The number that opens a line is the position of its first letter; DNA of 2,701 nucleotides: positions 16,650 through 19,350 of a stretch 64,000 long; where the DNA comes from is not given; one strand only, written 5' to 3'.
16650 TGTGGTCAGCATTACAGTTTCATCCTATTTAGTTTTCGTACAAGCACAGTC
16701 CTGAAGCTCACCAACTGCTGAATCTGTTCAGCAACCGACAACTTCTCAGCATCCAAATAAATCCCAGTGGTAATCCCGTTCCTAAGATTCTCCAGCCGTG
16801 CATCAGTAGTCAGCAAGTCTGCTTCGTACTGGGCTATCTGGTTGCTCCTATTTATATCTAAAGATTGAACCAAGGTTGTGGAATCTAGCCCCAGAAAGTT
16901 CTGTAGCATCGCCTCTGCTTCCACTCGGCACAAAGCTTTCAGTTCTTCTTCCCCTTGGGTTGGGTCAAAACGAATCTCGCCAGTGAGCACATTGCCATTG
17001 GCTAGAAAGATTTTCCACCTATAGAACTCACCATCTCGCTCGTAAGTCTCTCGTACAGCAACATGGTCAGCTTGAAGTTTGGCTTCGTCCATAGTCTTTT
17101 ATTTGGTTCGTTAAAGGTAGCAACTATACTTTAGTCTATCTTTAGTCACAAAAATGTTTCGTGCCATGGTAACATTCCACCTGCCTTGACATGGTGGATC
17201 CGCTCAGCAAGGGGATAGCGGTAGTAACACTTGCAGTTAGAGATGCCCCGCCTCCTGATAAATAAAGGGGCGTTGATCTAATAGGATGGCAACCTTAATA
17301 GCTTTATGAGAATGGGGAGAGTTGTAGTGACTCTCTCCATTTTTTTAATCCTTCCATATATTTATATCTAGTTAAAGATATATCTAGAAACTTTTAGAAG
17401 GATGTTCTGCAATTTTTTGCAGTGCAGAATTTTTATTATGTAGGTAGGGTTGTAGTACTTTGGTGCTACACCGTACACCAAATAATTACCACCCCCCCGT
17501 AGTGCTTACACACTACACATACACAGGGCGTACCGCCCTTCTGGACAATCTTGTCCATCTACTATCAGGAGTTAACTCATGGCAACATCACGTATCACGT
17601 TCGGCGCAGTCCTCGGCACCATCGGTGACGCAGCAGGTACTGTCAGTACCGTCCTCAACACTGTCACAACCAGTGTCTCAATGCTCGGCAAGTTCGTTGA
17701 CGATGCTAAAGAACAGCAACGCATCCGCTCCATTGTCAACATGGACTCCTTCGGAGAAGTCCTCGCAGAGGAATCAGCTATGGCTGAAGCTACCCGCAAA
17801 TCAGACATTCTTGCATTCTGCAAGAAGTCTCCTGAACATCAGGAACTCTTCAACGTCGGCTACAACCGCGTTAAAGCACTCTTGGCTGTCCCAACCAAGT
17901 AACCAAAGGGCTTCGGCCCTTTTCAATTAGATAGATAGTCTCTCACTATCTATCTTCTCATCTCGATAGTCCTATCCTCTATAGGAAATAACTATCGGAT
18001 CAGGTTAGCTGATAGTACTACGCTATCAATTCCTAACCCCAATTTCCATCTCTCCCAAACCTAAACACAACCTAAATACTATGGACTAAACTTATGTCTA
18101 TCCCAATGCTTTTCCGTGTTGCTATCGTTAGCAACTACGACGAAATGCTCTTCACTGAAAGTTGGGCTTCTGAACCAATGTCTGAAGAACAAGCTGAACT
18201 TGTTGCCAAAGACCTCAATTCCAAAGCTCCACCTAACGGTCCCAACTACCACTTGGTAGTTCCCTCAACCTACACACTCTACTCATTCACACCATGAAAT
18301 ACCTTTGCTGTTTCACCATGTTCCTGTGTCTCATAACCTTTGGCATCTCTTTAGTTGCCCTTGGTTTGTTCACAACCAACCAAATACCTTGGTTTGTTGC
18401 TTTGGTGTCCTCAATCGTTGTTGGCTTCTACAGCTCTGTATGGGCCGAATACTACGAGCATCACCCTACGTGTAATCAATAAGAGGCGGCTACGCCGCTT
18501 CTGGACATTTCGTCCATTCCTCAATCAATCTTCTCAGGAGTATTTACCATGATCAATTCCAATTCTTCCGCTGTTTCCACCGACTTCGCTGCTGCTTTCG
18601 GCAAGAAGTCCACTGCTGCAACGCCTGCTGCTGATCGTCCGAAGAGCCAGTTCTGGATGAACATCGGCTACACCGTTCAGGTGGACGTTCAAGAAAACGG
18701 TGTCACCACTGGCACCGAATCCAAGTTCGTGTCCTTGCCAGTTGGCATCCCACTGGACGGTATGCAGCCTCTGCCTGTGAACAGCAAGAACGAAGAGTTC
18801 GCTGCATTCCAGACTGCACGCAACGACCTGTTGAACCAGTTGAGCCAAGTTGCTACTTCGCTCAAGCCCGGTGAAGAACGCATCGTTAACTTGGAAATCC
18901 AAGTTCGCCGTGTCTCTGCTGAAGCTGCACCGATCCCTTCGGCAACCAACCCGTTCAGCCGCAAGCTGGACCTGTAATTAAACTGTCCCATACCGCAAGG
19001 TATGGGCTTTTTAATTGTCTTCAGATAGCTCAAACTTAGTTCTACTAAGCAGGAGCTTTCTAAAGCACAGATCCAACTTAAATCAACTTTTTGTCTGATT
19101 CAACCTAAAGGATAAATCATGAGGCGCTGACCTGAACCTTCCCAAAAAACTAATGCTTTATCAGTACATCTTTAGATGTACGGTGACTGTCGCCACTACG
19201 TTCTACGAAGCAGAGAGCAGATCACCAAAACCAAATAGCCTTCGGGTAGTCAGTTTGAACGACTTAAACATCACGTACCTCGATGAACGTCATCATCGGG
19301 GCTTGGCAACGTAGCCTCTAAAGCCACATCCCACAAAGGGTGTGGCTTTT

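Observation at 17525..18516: Twice-repeated twin-hairpin motif in front of early ORFs: candidate N4-type virion-RNAP hairpin promoters with a non-canonical loop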

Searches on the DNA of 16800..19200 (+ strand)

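Call 6: search_dna_similar(query=window:16800-19200:+, collection=phages, mode=distant, max_rows=40)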
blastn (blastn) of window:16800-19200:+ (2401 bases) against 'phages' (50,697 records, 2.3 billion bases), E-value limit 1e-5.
No match.

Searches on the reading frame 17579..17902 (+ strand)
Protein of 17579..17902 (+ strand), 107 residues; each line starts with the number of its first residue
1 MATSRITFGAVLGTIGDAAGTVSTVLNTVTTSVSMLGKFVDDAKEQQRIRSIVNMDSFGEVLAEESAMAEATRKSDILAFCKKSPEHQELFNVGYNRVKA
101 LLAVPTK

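Call 22: search_dna_similar(query=window:17579-17902:+, collection=phages, mode=protein, max_rows=40, max_evalue=0.001)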
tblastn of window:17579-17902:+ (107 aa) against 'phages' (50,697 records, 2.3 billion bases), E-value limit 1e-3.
Records with a match: 99; places in all: 125; records where one place covers at least 80% of the query: 95.
Best place of each record, by identity: <60% 99.
By first word of the organism name: Escherichia 62; Erwinia 13; Achromobacter 9; Pseudomonas 6; Shigella 5; Gamaleyavirus 3; Klebsiella 1.
By host as written in the record: Escherichia coli 25; - 15; Achromobacter xylosoxidans I2BC 6; Erwinia amylovora 5; Escherichia sp. 5; Escherichia coli UPEC 3; Achromobacter xylosoxidans DSM 11852 3; Erwinia amylovora strain Ea17-1-1 2; and 24 more.
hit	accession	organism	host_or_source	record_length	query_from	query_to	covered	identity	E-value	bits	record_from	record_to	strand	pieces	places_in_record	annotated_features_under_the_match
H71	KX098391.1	Erwinia phage vB_EamP_Gutmeister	Erwinia amylovora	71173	1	102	95%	48.0%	7e-17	80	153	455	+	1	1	hypothetical protein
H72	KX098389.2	Erwinia phage vB_EamP_Frozen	blossoms and branches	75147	1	102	95%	48.0%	7e-17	80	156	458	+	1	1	hypothetical protein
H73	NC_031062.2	Erwinia phage vB_EamP_Frozen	blossoms and branches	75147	1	102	95%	48.0%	7e-17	80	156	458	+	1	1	hypothetical protein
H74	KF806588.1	Erwinia phage Ea9-2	Erwinia amylovora strain Ea17-1-1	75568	1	102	95%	48.0%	7e-17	80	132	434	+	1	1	hypothetical protein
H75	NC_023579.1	Erwinia phage Ea9-2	Erwinia amylovora strain Ea17-1-1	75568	1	102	95%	48.0%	7e-17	80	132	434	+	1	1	hypothetical protein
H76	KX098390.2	Erwinia phage vB_EamP_Rexella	Erwinia amylovora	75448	1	102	95%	48.0%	8e-17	79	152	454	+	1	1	hypothetical protein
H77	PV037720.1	Erwinia phage Tellus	Erwinia amylovora Ea 1/79 (DSM17948)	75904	1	102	95%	47.1%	2e-16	78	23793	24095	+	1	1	hypothetical protein (x2)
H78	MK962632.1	Achromobacter phage vB_AxyP_19-32_Axy13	Achromobacter xylosoxidans I2BC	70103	1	98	92%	48.0%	4e-17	80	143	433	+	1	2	hypothetical protein | repeat_region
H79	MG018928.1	Pseudomonas phage inbricus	Pseudomonas syringae pv. avii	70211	1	98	92%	48.0%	5e-17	80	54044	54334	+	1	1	hypothetical protein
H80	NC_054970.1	Pseudomonas phage inbricus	Pseudomonas syringae pv. avii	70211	1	98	92%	48.0%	5e-17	80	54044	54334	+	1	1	hypothetical protein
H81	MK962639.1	Achromobacter phage vB_AxyP_19-32_Axy22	Achromobacter xylosoxidans I2BC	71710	1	107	100%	43.9%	7e-13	68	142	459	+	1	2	hypothetical protein | repeat_region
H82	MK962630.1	Achromobacter phage vB_AxyP_19-32_Axy11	Achromobacter xylosoxidans I2BC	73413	1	107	100%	43.9%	7e-13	68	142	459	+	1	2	hypothetical protein | repeat_region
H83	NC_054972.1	Achromobacter phage vB_AxyP_19-32_Axy11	Achromobacter xylosoxidans I2BC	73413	1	107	100%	43.9%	7e-13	68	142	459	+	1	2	hypothetical protein | repeat_region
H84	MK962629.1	Achromobacter phage vB_AxyP_19-32_Axy10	Achromobacter xylosoxidans I2BC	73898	1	107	100%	43.9%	8e-13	68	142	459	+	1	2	hypothetical protein | repeat_region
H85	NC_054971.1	Achromobacter phage vB_AxyP_19-32_Axy10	Achromobacter xylosoxidans I2BC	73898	1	107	100%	43.9%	8e-13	68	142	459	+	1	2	hypothetical protein | repeat_region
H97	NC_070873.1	Escherichia phage St11Ph5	Escherichia coli 4s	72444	2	102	94%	42.6%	3e-12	67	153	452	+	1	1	hypothetical protein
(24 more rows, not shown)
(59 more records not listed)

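Call 29: get_annotated_region(hit=H75, flank=1500)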
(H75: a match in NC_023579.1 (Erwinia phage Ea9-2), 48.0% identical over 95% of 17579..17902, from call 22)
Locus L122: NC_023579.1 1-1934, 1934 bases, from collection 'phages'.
description: Erwinia phage Ea9-2, complete genome.
organism: Erwinia phage Ea9-2 (NCBI taxid 1429767)
taxonomy: Viruses; Duplodnaviria; Heunggongvirae; Uroviricota; Caudoviricetes; Schitoviridae; Erskinevirinae; Johnsonvirus; Johnsonvirus Ea92
host: Erwinia amylovora strain Ea17-1-1; source: soil adjacent to infected trees; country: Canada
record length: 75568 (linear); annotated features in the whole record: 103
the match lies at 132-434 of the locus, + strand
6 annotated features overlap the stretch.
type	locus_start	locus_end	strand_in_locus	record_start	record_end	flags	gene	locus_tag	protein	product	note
CDS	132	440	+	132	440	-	-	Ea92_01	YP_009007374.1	hypothetical protein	-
CDS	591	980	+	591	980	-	-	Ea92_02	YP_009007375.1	hypothetical protein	-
CDS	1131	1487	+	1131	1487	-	-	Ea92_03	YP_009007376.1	hypothetical protein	-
CDS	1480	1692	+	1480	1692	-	-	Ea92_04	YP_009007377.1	hypothetical protein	-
CDS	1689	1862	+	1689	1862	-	-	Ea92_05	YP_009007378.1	hypothetical protein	-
CDS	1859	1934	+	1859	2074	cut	-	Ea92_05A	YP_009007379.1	hypothetical protein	-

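Call 30: get_annotated_region(hit=H78, flank=1500)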
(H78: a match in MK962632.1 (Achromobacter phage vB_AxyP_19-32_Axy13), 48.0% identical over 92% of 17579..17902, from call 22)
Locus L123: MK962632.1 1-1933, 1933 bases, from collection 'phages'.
description: Achromobacter phage vB_AxyP_19-32_Axy13, complete genome.
organism: Achromobacter phage vB_AxyP_19-32_Axy13 (NCBI taxid 2591044)
taxonomy: Viruses; Duplodnaviria; Heunggongvirae; Uroviricota; Caudoviricetes; Schitoviridae; Rothmandenesvirinae; Inbricusvirus; Inbricusvirus inbricus
host: Achromobacter xylosoxidans I2BC; source: -; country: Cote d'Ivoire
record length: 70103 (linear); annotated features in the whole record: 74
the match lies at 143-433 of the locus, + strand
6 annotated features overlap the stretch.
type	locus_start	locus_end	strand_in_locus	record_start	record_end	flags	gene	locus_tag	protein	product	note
repeat_region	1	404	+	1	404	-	-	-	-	-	-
CDS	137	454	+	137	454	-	-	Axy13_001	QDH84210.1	hypothetical protein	-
CDS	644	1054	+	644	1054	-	-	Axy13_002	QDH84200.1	hypothetical protein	-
CDS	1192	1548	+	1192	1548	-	-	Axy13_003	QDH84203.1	hypothetical protein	-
CDS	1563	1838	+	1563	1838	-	-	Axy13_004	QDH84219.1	hypothetical protein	-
CDS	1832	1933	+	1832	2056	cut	-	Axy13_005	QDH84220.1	hypothetical protein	-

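Call 31: get_annotated_region(hit=H80, flank=1500)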
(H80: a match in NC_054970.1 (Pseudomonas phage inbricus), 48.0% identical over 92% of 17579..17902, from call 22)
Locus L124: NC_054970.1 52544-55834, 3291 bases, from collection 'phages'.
description: Pseudomonas phage inbricus, complete genome.
organism: Pseudomonas phage inbricus (NCBI taxid 2048976)
taxonomy: Viruses; Duplodnaviria; Heunggongvirae; Uroviricota; Caudoviricetes; Schitoviridae; Rothmandenesvirinae; Inbricusvirus; Inbricusvirus inbricus
host: Pseudomonas syringae pv. avii; source: -; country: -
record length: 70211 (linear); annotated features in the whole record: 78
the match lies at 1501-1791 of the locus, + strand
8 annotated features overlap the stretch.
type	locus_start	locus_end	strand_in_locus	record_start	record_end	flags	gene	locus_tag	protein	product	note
CDS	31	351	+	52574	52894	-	-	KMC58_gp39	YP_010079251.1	hypothetical protein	-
CDS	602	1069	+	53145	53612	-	-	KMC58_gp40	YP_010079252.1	hypothetical protein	-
CDS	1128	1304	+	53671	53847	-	-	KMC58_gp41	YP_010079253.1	hypothetical protein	-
CDS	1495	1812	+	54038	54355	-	-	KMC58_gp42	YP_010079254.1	hypothetical protein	-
CDS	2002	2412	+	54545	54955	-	-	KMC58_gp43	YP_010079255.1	hypothetical protein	-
CDS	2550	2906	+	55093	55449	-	-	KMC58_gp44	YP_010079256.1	GTP-binding domain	-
CDS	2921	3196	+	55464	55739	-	-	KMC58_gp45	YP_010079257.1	hypothetical protein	-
CDS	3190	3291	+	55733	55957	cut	-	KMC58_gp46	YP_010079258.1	hypothetical protein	-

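Call 32: get_annotated_region(hit=H83, flank=1500)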
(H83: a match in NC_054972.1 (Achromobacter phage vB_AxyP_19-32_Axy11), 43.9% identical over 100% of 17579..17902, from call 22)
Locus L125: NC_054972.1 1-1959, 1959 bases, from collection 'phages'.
description: Achromobacter phage vB_AxyP_19-32_Axy11, complete genome.
organism: Achromobacter phage vB_AxyP_19-32_Axy11 (NCBI taxid 2591042)
taxonomy: Viruses; Duplodnaviria; Heunggongvirae; Uroviricota; Caudoviricetes; Schitoviridae; Rothmandenesvirinae; Pourcelvirus; Pourcelvirus Axy11
host: Achromobacter xylosoxidans I2BC; source: -; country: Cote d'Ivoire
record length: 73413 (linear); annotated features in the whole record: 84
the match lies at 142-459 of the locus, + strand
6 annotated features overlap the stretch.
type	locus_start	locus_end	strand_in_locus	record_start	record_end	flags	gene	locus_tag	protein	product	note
repeat_region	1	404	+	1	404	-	-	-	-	-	-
CDS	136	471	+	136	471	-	-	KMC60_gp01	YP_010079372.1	hypothetical protein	-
CDS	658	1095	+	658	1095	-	-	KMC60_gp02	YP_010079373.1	hypothetical protein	-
CDS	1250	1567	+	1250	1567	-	-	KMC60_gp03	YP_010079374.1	DNA repair protein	-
CDS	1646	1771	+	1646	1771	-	-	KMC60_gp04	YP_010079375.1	hypothetical protein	-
CDS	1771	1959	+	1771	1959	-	-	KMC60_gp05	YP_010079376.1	hypothetical protein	-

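Call 33: get_annotated_region(hit=H97, flank=1800)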
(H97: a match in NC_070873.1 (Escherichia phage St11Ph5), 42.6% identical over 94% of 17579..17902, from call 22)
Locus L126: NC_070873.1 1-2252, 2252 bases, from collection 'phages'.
description: Escherichia phage St11Ph5, complete genome.
organism: Escherichia phage St11Ph5 (NCBI taxid 2047765)
taxonomy: Viruses; Duplodnaviria; Heunggongvirae; Uroviricota; Caudoviricetes; Schitoviridae; Enquatrovirinae; Gamaleyavirus; Gamaleyavirus St11ph5
host: Escherichia coli 4s; source: horse feces; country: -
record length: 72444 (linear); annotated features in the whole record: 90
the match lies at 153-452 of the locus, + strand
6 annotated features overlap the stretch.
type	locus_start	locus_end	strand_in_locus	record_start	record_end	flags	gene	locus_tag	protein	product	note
CDS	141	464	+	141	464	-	-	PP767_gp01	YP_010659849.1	hypothetical protein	gp1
CDS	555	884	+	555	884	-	-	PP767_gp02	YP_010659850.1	hypothetical protein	-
CDS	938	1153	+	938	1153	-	-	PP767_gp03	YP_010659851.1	hypothetical protein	gp1.2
CDS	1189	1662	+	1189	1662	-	-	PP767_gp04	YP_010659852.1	RNA polymerase 1 subunit A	gp2; RNA polymerase RNAP1 subunit A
CDS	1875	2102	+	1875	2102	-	-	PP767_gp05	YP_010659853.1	hypothetical protein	gp2.2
CDS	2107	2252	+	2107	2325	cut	-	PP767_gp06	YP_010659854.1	hypothetical protein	-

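Call 41: find_related_loci(query=A1, collection=viral_contigs, flank=2500)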
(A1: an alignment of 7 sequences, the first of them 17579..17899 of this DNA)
Query A1 (107 aa) in viral_contigs; peptide patterns used: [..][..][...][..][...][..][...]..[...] (x = any residue, [..] = any of these).
82 stretches matched a pattern; 13 encode a relative of the query (tblastn E <= 1e-3); 13 distinct loci.
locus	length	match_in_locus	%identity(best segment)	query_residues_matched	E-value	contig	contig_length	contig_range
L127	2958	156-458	48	1-102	2e-28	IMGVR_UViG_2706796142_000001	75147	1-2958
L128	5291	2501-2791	48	1-98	5e-26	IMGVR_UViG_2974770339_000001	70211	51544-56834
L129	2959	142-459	44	1-107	2e-22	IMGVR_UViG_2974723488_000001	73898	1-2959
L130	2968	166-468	41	2-103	4e-21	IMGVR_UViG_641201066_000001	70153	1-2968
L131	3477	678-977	43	2-102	1e-20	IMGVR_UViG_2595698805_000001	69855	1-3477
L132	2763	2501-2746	50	1-82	2e-20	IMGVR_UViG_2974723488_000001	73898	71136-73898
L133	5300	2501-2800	43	2-102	2e-20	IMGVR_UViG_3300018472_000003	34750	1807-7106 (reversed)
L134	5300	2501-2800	43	2-102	2e-20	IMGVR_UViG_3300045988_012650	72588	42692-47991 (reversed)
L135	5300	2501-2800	42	2-102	4e-19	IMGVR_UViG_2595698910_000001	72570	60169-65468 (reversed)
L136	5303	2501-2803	38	2-103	4e-19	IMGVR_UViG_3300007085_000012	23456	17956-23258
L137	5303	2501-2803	38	2-103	4e-19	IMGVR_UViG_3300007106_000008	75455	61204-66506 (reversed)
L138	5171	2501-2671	43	45-102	1e-9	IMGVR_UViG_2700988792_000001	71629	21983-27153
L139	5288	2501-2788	32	1-96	5e-7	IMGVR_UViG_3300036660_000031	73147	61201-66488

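Call 95: search_protein_families(library=phrogs, proteins=[window:17579-17899:+], max_evalue=0.001)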
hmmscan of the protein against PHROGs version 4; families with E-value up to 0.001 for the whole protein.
window:17579-17899:+ (107 aa): 1 family
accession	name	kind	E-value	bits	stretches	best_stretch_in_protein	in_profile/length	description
phrog_5020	-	unknown function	6.8e-30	104.6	1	1-102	3-103/106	-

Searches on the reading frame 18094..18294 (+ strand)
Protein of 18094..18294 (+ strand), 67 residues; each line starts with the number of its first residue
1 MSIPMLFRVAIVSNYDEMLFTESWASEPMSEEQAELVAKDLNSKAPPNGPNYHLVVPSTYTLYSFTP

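Call 95: search_protein_families(library=phrogs, proteins=[window:18094-18294:+], max_evalue=0.001)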
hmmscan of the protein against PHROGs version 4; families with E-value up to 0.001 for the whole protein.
window:18094-18294:+ (67 aa): 1 family
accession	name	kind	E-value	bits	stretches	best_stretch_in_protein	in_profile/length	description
phrog_19873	-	unknown function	1.9e-08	35.7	1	5-67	2-65/65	-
